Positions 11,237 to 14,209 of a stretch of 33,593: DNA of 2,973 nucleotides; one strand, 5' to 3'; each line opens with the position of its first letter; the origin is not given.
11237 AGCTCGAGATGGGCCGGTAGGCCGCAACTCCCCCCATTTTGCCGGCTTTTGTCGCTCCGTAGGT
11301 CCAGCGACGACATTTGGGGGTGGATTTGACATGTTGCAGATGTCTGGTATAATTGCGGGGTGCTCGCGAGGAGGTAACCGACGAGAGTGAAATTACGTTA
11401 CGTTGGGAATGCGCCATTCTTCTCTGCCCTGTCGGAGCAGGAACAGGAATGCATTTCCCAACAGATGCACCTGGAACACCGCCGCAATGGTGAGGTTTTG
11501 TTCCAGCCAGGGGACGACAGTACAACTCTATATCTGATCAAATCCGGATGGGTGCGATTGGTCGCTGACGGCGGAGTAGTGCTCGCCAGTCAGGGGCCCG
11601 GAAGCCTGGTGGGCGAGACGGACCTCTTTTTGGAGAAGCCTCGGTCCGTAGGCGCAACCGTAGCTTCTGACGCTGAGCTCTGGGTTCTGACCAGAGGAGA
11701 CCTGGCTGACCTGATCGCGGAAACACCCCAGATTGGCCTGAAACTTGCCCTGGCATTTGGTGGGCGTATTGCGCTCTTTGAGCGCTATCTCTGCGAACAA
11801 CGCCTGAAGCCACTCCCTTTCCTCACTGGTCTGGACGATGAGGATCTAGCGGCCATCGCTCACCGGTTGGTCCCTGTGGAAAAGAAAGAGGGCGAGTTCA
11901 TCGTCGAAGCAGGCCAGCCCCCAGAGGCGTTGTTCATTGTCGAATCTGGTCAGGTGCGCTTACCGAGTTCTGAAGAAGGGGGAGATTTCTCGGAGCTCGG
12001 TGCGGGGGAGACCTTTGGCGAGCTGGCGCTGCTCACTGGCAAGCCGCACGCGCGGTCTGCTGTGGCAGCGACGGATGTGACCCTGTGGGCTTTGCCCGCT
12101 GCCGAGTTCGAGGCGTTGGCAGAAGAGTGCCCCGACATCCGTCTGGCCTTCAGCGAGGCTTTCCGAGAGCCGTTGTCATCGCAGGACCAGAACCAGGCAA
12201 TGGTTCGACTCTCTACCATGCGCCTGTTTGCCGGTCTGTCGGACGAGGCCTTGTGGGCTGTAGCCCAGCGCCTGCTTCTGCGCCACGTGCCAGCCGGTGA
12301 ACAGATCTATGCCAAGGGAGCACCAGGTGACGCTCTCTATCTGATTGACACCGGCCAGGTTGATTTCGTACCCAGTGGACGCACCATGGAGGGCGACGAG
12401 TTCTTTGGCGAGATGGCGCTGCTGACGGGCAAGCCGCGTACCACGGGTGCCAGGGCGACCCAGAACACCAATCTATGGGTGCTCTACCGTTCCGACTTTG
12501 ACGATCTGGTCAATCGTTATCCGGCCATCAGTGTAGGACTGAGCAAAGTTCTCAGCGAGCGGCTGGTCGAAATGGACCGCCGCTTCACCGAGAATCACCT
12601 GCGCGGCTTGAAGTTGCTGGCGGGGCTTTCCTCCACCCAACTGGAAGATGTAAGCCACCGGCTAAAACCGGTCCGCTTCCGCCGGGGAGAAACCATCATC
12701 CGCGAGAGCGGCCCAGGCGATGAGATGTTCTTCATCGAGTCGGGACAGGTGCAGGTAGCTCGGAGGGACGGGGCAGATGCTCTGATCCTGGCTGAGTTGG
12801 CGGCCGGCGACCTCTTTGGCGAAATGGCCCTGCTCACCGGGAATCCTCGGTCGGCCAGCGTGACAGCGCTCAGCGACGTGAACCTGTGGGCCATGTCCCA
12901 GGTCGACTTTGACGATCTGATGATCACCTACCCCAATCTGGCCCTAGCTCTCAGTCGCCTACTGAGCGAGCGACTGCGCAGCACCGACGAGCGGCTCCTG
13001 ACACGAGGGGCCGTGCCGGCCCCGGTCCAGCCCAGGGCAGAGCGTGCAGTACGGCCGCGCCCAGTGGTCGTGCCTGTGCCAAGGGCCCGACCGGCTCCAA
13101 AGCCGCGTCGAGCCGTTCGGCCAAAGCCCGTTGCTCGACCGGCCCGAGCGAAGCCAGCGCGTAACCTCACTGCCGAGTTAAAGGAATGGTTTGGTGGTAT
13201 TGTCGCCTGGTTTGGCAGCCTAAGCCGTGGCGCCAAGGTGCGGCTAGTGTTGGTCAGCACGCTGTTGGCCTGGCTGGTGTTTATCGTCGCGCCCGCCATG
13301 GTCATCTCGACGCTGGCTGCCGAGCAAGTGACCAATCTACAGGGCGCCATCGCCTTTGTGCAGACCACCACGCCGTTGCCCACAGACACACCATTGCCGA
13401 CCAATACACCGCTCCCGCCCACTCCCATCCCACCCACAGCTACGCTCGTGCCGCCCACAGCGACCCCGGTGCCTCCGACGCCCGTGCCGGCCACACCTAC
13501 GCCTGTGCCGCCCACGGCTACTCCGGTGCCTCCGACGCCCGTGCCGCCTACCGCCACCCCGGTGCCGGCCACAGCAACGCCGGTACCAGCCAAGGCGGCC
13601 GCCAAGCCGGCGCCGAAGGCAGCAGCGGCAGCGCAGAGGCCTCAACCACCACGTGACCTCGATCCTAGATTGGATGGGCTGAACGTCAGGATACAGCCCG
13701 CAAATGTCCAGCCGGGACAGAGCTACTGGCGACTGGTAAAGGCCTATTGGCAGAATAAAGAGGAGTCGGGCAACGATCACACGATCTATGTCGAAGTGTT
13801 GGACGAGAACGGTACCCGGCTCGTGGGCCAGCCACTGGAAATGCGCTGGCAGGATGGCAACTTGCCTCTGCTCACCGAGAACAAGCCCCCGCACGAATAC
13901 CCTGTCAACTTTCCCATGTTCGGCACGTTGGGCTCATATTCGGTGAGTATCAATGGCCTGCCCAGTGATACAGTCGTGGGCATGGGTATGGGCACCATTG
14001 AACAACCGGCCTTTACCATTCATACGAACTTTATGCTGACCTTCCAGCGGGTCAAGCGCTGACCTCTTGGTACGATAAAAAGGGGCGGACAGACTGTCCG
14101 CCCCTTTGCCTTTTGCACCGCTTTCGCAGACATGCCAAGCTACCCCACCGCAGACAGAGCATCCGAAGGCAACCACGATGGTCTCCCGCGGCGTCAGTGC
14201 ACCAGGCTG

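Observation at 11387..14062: Four tandem cNMP-binding domains fused to one TM helix and an unknown extracellular domain, with no enzymatic output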

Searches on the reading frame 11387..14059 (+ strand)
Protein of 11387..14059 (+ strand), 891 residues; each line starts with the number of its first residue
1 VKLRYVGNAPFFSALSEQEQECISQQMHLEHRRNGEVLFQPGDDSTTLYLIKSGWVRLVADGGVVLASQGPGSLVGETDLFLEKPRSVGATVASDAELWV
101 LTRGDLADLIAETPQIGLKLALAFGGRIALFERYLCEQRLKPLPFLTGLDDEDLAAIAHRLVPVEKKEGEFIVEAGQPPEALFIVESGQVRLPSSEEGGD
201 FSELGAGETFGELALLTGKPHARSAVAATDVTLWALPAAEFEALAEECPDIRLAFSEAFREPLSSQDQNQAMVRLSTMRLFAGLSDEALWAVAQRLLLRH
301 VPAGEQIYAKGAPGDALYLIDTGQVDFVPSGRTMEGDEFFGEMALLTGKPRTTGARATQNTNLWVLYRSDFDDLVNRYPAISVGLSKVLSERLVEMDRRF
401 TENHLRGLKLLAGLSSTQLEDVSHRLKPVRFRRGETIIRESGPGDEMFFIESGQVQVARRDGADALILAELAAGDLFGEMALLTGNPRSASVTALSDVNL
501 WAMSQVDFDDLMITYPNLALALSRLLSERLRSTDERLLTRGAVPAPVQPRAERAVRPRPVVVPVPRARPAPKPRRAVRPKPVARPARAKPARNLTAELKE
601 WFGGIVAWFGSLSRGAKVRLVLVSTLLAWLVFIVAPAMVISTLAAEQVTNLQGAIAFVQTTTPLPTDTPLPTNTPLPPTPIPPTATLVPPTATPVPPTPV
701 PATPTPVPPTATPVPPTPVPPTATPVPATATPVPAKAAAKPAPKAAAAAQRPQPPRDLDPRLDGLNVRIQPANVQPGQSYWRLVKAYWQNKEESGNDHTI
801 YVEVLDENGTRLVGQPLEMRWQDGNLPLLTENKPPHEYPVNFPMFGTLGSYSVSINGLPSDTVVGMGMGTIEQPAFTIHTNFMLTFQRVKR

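Call 3: search_protein_families(library=pfam, proteins=[window:11387-14059:+], max_evalue=1)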
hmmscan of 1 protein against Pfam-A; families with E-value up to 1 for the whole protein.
window:11387-14059:+ (891 aa): 5 families
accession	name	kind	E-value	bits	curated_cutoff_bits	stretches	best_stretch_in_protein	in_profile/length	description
PF00027.35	cNMP_binding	-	5.2e-81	267.2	27.5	4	429-514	2-88/89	Cyclic nucleotide-binding domain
PF05899.18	Cupin_3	-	0.013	15.6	23.5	1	444-477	25-54/74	EutQ-like cupin domain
PF07883.17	Cupin_2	-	0.13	12.4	27.2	0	431-477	5-46/70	Cupin domain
PF02778.19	tRNA_int_endo_N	-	0.13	12.3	21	0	316-340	43-67/67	tRNA intron endonuclease, N-terminal domain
PF24243.1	Phage_tail_C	-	0.16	11.8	23.7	0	44-52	18-26/26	Phage tail tip domain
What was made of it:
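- On Cyclic nucleotide-binding domain (Pfam PF00027): Four stretches, 267 bits against a 27.5-bit cut-off, E=5.2e-81 (call 3)
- Checked: Domains: Pfam gives four cNMP_binding stretches, E=5.2e-81 and 267 bits against a 27.5-bit cut-off (call 3).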

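Call 4: search_protein_families(library=ncbifam, proteins=[window:11387-14059:+], max_evalue=1)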
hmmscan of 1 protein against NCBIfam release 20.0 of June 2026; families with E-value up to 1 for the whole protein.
window:11387-14059:+ (891 aa): 11 families
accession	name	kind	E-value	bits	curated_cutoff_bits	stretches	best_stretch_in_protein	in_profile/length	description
NF058543.1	ActPatMycb56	equivalog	1e-41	142.8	460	4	408-531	1-123/317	acetyltransferase Pat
NF041163.2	encap_f2b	equivalog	2.3e-34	119.3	400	3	137-270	70-209/450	family 2B encapsulin nanocompartment shell protein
NF008732.0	PRK11753.1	equivalog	4.5e-32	111.2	266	4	421-537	18-136/214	cAMP-activated global transcriptional regulator CRP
TIGR03896.1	cyc_nuc_ocin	subfamily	1.2e-15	57.7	161.05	3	337-531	61-271/317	bacteriocin-type transport-associated protein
NF006901.0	PRK09392.1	equivalog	4.7e-11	42.4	211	3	138-254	7-125/236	transcriptional activator FtrB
NF050806.1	TransRegFixKCaul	equivalog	7.9e-10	38.3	300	1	429-541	26-136/215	transcriptional regulator FixK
TIGR03697.1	NtcA_cyano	equivalog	1.5e-09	37.9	244.95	2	434-534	1-104/193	global nitrogen regulator NtcA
NF052518.1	TransRegLdrP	equivalog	5.2e-08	33.1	300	1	430-504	3-77/195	transcriptional regulator LdrP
NF008365.0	PRK11161.1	subfamily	7.4e-07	28.7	228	1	417-538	40-159/250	fumarate/nitrate reduction transcriptional regulator Fnr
NF007707.0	PRK10402.1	subfamily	1.4e-06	28.1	180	1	419-528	24-134/226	transcriptional regulator YeiL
NF050815.1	TransActFtrBCaul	equivalog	8.9e-06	25.1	300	1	270-328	6-64/251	transcriptional activator FtrB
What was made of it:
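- On CRP/FNR transcription factor: NCBIfam CRP/FNR models match only their CNB part and score far below their cut-offs (111 bits against 266) (calls 3, 4)
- On Class I anti-sigma factor: No such domain (calls 3, 4).
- Checked: Output domain: Pfam and NCBIfam find no kinase, cyclase, channel or HTH (calls 3, 4).
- Four CNB domains, with no other domain found (calls 3, 4). There is no HAMP or other transmission module (calls 3, 4).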

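Call 13: find_encoding_contigs(protein=window:11387-14059:+, flank=10000, max_places=6)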
Protein window:11387-14059:+ (891 aa): no gene with exactly this product is on record in the collection.
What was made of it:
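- Tried and rejected: Exact-protein lookup of the window protein found nothing on record (call 13).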

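Call 47: find_homologous_proteins(query=window:11387-14059:+, max_evalue=1e-60)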
Query window:11387-14059:+ (891 aa): 531 proteins with E <= 1e-60 among 8000 candidates; the best 120 are listed.
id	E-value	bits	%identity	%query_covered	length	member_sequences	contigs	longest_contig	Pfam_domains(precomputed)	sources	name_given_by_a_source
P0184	0.0e+0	1947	98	100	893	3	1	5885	PF00027.36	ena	-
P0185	0.0e+0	1486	77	72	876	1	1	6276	PF00027.36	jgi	jgi:CRP-like cAMP-binding protein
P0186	0.0e+0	1478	80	72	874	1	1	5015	PF00027.36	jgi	jgi:CRP-like cAMP-binding protein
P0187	0.0e+0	1473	75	75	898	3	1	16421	PF00027.36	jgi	-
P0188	0.0e+0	1471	76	75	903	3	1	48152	PF00027.36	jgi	jgi:CRP-like cAMP-binding protein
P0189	0.0e+0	1463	75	75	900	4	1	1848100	PF00027.36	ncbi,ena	-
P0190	0.0e+0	1456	73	75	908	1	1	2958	PF00027.36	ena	-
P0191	0.0e+0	1455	71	100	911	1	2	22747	PF00027.36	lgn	-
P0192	0.0e+0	1429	74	72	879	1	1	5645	PF00027.36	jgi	jgi:CRP-like cAMP-binding protein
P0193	0.0e+0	1409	75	71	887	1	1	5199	PF00027.36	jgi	jgi:CRP-like cAMP-binding protein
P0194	0.0e+0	1394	70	97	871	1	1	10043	PF00027.36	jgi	jgi:CRP-like cAMP-binding protein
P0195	0.0e+0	1390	72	75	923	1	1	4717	PF00027.36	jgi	jgi:CRP-like cAMP-binding protein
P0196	0.0e+0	1303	67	100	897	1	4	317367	PF00027.36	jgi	jgi:CRP-like cAMP-binding protein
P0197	0.0e+0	1302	64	100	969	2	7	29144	PF00027.36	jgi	jgi:CRP-like cAMP-binding protein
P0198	0.0e+0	1279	72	60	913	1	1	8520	PF00027.36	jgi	jgi:CRP-like cAMP-binding protein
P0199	0.0e+0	1275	64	100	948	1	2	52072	PF00027.36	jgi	jgi:CRP-like cAMP-binding protein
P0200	0.0e+0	1274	63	100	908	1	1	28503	PF00027.36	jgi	-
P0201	0.0e+0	1271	63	100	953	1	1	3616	PF00027.36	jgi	jgi:CRP-like cAMP-binding protein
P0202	0.0e+0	1266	65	100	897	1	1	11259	PF00027.36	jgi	jgi:CRP-like cAMP-binding protein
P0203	0.0e+0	1265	63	100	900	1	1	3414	PF00027.36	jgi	jgi:CRP-like cAMP-binding protein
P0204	0.0e+0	1263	68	78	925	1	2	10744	PF00027.36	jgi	jgi:CRP-like cAMP-binding protein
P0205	0.0e+0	1262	63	100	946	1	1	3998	PF00027.36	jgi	jgi:CRP-like cAMP-binding protein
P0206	0.0e+0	1259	66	81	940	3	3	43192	PF00027.36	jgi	jgi:CRP-like cAMP-binding protein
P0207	0.0e+0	1256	64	100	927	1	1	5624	PF00027.36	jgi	jgi:CRP-like cAMP-binding protein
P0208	0.0e+0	1255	63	100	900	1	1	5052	PF00027.36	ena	-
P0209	0.0e+0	1250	63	100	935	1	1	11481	PF00027.36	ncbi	-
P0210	0.0e+0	1244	65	100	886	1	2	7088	PF00027.36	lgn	-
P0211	0.0e+0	1242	62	100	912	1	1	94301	PF00027.36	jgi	jgi:CRP-like cAMP-binding protein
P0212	0.0e+0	1240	62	100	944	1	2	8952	PF00027.36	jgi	jgi:CRP-like cAMP-binding protein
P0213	0.0e+0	1239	64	97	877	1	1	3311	PF00027.36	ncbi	-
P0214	0.0e+0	1238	62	100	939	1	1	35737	PF00027.36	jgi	jgi:CRP-like cAMP-binding protein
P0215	0.0e+0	1238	68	76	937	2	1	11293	PF00027.36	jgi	jgi:CRP-like cAMP-binding protein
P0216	0.0e+0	1237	62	100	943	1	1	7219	PF00027.36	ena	-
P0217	0.0e+0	1236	64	100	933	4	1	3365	PF00027.36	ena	-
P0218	0.0e+0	1236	68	77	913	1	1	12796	PF00027.36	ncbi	-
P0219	0.0e+0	1235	62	100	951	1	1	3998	PF00027.36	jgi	jgi:CRP-like cAMP-binding protein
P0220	0.0e+0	1235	61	100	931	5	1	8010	PF00027.36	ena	-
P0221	0.0e+0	1234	64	100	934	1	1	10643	PF00027.36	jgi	jgi:CRP-like cAMP-binding protein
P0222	0.0e+0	1233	62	100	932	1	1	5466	PF00027.36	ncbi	-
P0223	0.0e+0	1231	64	100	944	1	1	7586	PF00027.36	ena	-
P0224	0.0e+0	1231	71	61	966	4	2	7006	PF00027.36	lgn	-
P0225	0.0e+0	1229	61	100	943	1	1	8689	PF00027.36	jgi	jgi:CRP-like cAMP-binding protein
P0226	0.0e+0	1227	62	100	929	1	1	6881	PF00027.36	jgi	jgi:CRP-like cAMP-binding protein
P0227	0.0e+0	1223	63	97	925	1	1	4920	PF00027.36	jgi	jgi:CRP-like cAMP-binding protein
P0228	0.0e+0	1223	61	100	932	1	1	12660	PF00027.36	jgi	jgi:CRP-like cAMP-binding protein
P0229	0.0e+0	1222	62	100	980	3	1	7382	PF00027.36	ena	-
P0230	0.0e+0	1219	62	100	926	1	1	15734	PF00027.36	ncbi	-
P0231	0.0e+0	1219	62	100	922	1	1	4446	PF00027.36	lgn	-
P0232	0.0e+0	1215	66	76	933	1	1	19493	PF00027.36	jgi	jgi:CRP-like cAMP-binding protein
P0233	0.0e+0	1215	62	100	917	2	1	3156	PF00027.36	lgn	-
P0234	0.0e+0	1212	61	100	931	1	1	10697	PF00027.36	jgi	jgi:CRP-like cAMP-binding protein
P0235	0.0e+0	1212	62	100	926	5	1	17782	PF00027.36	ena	-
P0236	0.0e+0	1210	62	100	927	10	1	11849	PF00027.36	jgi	-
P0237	0.0e+0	1209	65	74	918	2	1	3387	PF00027.36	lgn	-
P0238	0.0e+0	1207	63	100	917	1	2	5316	PF00027.36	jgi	jgi:CRP-like cAMP-binding protein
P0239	0.0e+0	1203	60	100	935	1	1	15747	PF00027.36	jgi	jgi:CRP-like cAMP-binding protein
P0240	0.0e+0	1201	61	100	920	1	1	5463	PF00027.36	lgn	-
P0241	0.0e+0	1201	60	100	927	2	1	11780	PF00027.36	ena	-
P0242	0.0e+0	1198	60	100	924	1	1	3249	PF00027.36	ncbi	-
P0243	0.0e+0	1197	60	100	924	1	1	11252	PF00027.36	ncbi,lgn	-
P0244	0.0e+0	1197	61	100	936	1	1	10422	PF00027.36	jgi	jgi:CRP-like cAMP-binding protein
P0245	0.0e+0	1196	61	100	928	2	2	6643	PF00027.36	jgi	jgi:CRP-like cAMP-binding protein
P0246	0.0e+0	1196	60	100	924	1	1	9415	PF00027.36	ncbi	-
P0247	0.0e+0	1196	61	100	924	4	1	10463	PF00027.36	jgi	jgi:CRP-like cAMP-binding protein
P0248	0.0e+0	1194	62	100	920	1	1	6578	PF00027.36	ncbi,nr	ncbi:MAG: cyclic nucleotide-binding domain-containing protein [Anaerolineae bacterium]|nr:cyclic nuc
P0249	0.0e+0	1193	61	100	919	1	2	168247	PF00027.36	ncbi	-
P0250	0.0e+0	1192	67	73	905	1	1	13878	PF00027.36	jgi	jgi:CRP-like cAMP-binding protein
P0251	0.0e+0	1191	63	76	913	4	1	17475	PF00027.36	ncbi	-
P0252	0.0e+0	1190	62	74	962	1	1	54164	PF00027.36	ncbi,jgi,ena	-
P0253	0.0e+0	1190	64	74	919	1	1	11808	PF00027.36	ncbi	-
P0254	0.0e+0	1190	61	100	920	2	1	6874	PF00027.36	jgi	jgi:CRP-like cAMP-binding protein/outer membrane biosynthesis protein TonB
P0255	0.0e+0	1187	60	100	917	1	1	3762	PF00027.36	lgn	-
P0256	0.0e+0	1187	60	100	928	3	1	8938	PF00027.36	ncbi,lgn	-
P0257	0.0e+0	1185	60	100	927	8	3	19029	PF00027.36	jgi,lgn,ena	-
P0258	0.0e+0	1183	61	100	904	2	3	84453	PF00027.36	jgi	jgi:CRP-like cAMP-binding protein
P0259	0.0e+0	1181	60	100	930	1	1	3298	PF00027.36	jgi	-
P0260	0.0e+0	1180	59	100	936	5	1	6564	PF00027.36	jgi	jgi:CRP-like cAMP-binding protein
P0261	0.0e+0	1179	60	100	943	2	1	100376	PF00027.36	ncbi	-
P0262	0.0e+0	1179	61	100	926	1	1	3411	PF00027.36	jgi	jgi:CRP-like cAMP-binding protein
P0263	0.0e+0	1179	60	100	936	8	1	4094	PF00027.36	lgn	-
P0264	0.0e+0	1178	63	78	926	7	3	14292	PF00027.36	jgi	jgi:CRP-like cAMP-binding protein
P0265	0.0e+0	1178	59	100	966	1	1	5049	PF00027.36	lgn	-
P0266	0.0e+0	1177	63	76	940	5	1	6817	PF00027.36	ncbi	-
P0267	0.0e+0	1177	60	100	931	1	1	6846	PF00027.36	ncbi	-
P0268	0.0e+0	1175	61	97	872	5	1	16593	PF00027.36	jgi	-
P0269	0.0e+0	1173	60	100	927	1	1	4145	PF00027.36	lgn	-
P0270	0.0e+0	1173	59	100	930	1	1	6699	PF00027.36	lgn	-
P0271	0.0e+0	1172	58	100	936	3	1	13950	PF00027.36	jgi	jgi:CRP-like cAMP-binding protein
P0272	0.0e+0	1171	60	100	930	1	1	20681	PF00027.36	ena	-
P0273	0.0e+0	1170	60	100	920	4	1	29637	PF00027.36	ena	-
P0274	0.0e+0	1170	59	100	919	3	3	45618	PF00027.36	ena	-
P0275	0.0e+0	1169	57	100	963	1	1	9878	PF00027.36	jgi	jgi:CRP-like cAMP-binding protein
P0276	0.0e+0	1169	61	96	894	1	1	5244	PF00027.36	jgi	-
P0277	0.0e+0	1167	59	100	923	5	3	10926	PF00027.36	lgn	-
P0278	0.0e+0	1167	61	75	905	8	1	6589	PF00027.36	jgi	jgi:CRP-like cAMP-binding protein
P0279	0.0e+0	1167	60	97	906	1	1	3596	PF00027.36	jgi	jgi:cAMP-dependent protein kinase regulator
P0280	0.0e+0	1167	59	100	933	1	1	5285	PF00027.36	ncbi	-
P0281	0.0e+0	1166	60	100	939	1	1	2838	PF00027.36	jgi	jgi:CRP-like cAMP-binding protein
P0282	0.0e+0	1166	59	100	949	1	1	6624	PF00027.36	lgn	-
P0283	0.0e+0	1165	59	100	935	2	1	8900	PF00027.36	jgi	jgi:CRP-like cAMP-binding protein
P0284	0.0e+0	1163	60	97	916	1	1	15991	PF00027.36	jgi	jgi:CRP-like cAMP-binding protein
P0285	0.0e+0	1163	59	100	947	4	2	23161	PF00027.36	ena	-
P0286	0.0e+0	1162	58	100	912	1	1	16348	PF00027.36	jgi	jgi:CRP-like cAMP-binding protein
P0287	0.0e+0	1161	59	100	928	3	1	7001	PF00027.36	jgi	jgi:CRP-like cAMP-binding protein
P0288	0.0e+0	1161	59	100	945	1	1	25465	PF00027.36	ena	-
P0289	0.0e+0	1161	59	100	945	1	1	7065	PF00027.36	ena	-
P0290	0.0e+0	1160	59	100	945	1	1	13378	PF00027.36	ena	-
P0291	0.0e+0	1160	59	100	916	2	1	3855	PF00027.36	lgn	-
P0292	0.0e+0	1159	59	100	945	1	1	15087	PF00027.36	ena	-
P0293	0.0e+0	1156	62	72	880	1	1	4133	PF00027.36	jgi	-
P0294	0.0e+0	1154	57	100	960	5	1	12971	PF00027.36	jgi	jgi:CRP-like cAMP-binding protein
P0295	0.0e+0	1154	63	77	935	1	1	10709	PF00027.36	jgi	jgi:CRP-like cAMP-binding protein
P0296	0.0e+0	1148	59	100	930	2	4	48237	PF00027.36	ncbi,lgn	-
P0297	0.0e+0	1148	60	100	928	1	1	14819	PF00027.36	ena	-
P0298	0.0e+0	1147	58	100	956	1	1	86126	PF00027.36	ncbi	-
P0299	0.0e+0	1145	58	100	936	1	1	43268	PF00027.36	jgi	jgi:CRP-like cAMP-binding protein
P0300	0.0e+0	1145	60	97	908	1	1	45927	PF00027.36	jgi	jgi:CRP-like cAMP-binding protein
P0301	0.0e+0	1144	62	97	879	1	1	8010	PF00027.36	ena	-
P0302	0.0e+0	1143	58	100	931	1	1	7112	PF00027.36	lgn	-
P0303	0.0e+0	1140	63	76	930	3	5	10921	PF00027.36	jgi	jgi:CRP-like cAMP-binding protein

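Call 48: find_encoding_contigs(protein=P0189, flank=8000, max_places=2)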
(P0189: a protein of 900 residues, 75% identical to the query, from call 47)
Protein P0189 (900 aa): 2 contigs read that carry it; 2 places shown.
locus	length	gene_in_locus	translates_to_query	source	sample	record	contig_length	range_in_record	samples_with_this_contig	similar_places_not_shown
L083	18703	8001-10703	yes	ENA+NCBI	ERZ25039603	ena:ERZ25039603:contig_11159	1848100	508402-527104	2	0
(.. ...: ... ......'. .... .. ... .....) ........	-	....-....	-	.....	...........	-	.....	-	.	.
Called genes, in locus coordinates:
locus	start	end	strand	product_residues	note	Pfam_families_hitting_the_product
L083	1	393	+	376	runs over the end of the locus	PF00497:SBP_bac_3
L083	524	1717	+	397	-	PF00528:BPD_transp_1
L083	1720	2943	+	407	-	PF00528:BPD_transp_1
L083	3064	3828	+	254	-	PF00005:ABC_tran, PF09818:ABC_ATPase (faint), PF02463:SMC_N (weak), PF13304:AAA_21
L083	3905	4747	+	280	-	PF01261:AP_endonuc_2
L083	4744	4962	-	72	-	-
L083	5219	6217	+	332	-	PF01636:APH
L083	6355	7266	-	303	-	PF00892:EamA, PF03151:TPT (faint), PF00892:EamA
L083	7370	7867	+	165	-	PF11716:MDMPI_N (weak), PF12867:DinB_2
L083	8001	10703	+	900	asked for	PF00027:cNMP_binding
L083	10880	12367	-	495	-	-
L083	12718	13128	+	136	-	PF05597:Phasin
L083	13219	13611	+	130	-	PF05597:Phasin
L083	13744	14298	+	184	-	PF07879:PHB_acc_N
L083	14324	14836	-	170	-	PF00994:MoCF_biosynth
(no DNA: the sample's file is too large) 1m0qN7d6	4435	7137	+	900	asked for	PF00027:cNMP_binding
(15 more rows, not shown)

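Call 49: find_encoding_contigs(protein=P0188, flank=8000, max_places=2)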
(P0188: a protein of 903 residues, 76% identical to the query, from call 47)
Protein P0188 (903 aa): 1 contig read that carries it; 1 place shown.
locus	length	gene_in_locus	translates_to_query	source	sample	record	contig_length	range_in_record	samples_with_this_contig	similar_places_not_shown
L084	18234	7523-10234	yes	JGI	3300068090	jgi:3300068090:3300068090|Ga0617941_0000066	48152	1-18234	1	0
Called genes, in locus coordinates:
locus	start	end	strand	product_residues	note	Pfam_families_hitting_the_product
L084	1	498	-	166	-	?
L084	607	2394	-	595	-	PF02919:Topoisom_I_N, PF01028:Topoisom_I, PF14370:Topo_C_assoc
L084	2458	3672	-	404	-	-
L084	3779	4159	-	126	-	PF09579:Spore_YtfJ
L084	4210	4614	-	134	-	-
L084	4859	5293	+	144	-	-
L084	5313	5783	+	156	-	-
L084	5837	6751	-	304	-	PF00892:EamA, PF03151:TPT (faint), PF00892:EamA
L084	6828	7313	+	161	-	PF04978:MST (weak), PF11716:MDMPI_N (weak), PF12867:DinB_2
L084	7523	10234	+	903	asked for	PF00027:cNMP_binding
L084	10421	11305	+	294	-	-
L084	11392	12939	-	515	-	-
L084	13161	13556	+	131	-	PF05597:Phasin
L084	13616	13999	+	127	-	PF05597:Phasin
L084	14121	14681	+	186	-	PF07879:PHB_acc_N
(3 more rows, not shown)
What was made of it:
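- Tried and rejected: The adjacent PMT_2 glycosyltransferase is an insertion specific to this window (calls 48, 49), so I dropped the idea that it glycosylates the PT linker as a conserved partnership.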

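Call 64: find_encoding_contigs(protein=P0196, flank=7000, max_places=1)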
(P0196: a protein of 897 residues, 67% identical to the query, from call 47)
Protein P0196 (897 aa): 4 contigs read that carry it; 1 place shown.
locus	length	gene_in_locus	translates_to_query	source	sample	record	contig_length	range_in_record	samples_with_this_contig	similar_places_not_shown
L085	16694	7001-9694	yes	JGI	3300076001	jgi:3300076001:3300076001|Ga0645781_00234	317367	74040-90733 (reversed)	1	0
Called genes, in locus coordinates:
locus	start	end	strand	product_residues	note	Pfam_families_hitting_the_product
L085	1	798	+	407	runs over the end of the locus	PF00528:BPD_transp_1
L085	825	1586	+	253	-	PF02463:SMC_N (faint), PF09818:ABC_ATPase (faint), PF00005:ABC_tran, PF13304:AAA_21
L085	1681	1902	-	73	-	-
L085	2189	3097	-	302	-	PF00892:EamA, PF03151:TPT (faint), PF00892:EamA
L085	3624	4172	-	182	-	-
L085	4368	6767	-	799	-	PF00931:NB-ARC (weak), PF13191:AAA_16 (weak), PF20703:nSTAND1 (weak), PF13401:AAA_22, PF13424:TPR_12, PF17874:TPR_MalT, PF13424:TPR_12, PF00196:GerE, +5 more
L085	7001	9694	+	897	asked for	PF00027:cNMP_binding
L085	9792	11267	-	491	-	-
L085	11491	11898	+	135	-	PF05597:Phasin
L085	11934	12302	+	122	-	PF05597:Phasin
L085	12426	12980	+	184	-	PF07879:PHB_acc_N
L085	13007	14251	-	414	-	PF22039:HUTI_composite_bact (weak), PF07969:Amidohydro_3, PF01979:Amidohydro_1, PF07969:Amidohydro_3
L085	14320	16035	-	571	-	PF04326:SLFN_AlbA_2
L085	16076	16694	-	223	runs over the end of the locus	PF05362:Lon_C, PF13541:ChlI (weak)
